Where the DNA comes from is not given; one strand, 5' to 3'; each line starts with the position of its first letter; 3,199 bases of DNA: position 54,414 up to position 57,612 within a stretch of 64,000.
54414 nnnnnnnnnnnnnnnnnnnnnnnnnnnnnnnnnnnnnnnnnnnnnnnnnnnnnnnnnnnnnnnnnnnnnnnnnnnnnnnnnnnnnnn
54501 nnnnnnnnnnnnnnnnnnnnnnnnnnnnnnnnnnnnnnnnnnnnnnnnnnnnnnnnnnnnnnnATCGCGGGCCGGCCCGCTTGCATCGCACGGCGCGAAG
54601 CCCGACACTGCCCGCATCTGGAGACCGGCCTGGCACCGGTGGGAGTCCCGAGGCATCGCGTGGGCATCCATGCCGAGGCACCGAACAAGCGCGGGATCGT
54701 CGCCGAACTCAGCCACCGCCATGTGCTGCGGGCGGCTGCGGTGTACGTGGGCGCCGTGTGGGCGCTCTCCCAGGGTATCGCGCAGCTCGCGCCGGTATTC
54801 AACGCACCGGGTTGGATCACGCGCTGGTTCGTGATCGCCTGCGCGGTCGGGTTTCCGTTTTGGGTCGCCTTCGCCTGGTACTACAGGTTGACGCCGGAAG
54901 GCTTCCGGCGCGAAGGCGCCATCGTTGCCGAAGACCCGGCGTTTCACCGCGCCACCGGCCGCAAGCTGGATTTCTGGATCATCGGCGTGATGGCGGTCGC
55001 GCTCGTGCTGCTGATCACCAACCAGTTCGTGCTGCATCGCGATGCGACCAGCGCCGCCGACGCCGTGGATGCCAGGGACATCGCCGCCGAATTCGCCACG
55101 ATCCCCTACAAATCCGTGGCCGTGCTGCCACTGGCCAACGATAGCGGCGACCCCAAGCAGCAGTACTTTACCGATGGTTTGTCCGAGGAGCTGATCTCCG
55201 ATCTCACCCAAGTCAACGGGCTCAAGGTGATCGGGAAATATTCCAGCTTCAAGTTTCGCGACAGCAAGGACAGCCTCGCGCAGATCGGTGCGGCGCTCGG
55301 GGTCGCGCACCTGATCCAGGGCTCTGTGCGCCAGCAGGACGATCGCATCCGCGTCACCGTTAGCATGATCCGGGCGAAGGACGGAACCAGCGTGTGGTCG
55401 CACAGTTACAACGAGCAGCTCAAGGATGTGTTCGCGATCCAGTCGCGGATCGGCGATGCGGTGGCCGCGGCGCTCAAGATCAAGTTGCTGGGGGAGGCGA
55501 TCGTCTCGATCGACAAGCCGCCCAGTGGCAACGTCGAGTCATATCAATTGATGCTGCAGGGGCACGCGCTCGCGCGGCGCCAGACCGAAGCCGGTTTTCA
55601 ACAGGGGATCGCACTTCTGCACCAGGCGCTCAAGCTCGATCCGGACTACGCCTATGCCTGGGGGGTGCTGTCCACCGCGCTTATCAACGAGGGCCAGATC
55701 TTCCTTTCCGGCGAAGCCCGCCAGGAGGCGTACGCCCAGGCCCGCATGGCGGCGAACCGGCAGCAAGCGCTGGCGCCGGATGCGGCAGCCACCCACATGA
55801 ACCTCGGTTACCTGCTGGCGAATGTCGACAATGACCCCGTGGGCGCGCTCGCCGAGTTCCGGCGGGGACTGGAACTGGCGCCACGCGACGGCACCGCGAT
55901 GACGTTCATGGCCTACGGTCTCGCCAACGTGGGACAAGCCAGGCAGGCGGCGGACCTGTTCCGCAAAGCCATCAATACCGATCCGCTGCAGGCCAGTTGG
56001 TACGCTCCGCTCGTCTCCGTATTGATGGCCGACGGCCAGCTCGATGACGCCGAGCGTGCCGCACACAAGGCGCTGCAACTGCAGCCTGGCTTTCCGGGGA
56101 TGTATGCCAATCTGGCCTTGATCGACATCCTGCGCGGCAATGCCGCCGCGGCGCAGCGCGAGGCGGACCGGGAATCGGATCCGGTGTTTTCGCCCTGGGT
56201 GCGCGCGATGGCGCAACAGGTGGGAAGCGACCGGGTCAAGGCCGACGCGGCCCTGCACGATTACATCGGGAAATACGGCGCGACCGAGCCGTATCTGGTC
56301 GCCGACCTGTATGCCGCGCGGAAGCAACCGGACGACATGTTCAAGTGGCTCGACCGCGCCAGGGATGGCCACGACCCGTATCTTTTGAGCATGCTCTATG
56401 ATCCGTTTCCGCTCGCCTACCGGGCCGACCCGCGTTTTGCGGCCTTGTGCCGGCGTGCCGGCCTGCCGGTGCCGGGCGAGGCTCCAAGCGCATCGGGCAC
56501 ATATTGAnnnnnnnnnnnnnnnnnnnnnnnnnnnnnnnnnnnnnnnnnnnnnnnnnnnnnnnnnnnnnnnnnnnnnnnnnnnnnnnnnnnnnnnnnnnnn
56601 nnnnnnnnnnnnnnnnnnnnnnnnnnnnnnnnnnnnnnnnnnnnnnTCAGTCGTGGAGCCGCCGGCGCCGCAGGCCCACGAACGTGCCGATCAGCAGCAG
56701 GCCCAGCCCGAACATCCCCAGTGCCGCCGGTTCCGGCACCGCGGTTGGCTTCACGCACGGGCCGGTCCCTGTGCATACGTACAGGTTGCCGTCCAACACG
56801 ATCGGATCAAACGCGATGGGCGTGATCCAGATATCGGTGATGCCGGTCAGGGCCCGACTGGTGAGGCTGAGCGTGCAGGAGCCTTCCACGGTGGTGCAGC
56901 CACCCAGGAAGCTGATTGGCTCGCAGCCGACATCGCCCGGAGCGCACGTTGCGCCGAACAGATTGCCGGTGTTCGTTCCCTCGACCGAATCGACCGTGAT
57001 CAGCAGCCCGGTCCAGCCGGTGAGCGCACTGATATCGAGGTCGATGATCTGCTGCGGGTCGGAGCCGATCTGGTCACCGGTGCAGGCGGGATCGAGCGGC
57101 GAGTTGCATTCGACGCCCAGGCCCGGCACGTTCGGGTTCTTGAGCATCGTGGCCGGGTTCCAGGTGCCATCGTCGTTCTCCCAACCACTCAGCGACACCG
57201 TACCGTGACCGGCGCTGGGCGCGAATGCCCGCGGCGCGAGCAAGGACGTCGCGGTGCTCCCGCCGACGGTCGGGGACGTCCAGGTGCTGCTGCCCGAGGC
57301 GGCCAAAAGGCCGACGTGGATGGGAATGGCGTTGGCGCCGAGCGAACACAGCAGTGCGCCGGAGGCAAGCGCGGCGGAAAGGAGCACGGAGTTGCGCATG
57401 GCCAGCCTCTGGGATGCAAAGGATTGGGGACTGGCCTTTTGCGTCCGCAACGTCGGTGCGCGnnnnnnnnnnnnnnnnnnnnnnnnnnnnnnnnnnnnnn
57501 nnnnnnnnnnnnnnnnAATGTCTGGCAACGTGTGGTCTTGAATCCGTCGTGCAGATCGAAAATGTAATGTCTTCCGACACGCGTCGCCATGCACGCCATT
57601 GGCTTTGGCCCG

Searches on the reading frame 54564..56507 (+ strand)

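Call 14: search_protein_families(library=pfam, proteins=[window:54564-56507:+])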
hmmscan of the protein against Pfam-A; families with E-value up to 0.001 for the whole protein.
window:54564-56507:+ (647 aa): 6 families
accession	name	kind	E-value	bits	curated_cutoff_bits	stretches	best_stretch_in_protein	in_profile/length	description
PF13428.12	TPR_14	-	1.8e-09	37.8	23.5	0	483-518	7-42/44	Tetratricopeptide repeat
PF14559.12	TPR_19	-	3.1e-07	31.1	25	0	487-533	1-47/68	Tetratricopeptide repeat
PF07719.23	TPR_2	-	2.2e-06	27.8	27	0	486-509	10-33/34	Tetratricopeptide repeat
PF00515.34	TPR_1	-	3.3e-05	23.9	27.8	0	487-510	11-34/34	Tetratricopeptide repeat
PF13414.12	TPR_11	-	3.4e-05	23.9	26.8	0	349-366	14-31/42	TPR repeat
PF13431.12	TPR_17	-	0.00016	22.1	24.4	0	354-379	4-29/34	Tetratricopeptide repeat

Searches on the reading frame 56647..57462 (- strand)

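Call 14: search_protein_families(library=pfam, proteins=[window:56647-57462:-])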
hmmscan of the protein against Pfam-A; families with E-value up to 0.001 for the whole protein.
window:56647-57462:- (271 aa): 1 family
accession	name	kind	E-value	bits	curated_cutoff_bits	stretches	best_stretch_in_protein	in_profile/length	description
PF07589.16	PEP-CTERM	-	6e-05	23.4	20.7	1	241-267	1-24/24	PEP-CTERM motif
